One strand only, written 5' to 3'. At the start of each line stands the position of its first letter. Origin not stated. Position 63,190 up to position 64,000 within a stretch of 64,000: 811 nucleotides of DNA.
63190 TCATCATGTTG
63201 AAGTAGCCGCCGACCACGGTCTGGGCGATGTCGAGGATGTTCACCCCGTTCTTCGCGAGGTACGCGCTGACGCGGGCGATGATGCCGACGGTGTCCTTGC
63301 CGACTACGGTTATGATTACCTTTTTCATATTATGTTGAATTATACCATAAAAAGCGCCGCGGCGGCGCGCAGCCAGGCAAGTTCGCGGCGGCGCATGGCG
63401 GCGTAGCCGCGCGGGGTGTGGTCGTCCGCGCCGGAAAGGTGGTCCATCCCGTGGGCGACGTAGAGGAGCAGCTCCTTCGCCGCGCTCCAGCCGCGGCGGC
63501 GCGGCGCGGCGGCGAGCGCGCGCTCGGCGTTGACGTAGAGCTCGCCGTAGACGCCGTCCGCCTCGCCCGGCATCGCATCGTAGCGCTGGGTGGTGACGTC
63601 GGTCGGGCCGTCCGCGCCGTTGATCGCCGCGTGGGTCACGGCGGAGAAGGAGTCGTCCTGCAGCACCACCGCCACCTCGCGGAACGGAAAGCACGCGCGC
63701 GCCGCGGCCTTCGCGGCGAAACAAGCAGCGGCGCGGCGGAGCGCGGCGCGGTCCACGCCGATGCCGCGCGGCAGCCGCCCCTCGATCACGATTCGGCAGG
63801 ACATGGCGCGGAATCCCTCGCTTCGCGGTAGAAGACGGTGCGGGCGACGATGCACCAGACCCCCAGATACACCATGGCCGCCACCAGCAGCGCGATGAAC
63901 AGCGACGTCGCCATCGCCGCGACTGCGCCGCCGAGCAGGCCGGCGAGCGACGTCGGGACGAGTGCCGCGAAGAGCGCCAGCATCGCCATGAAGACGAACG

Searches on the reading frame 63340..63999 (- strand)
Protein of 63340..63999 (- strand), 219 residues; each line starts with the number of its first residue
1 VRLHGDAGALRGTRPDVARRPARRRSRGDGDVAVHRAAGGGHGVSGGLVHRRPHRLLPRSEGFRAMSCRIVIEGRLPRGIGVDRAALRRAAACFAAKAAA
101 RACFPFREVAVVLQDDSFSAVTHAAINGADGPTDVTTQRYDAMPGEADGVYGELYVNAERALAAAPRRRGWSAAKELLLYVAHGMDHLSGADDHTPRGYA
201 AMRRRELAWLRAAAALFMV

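Call 90: search_protein_families(library=pfam, proteins=[window:63340-63999:-], max_evalue=0.001)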
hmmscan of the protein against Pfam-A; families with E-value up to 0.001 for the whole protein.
window:63340-63999:- (219 aa): 1 family
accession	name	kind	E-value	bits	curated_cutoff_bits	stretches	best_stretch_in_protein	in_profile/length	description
PF02130.23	YbeY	-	6.5e-10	39.4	25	1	102-210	23-126/129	Endoribonuclease YbeY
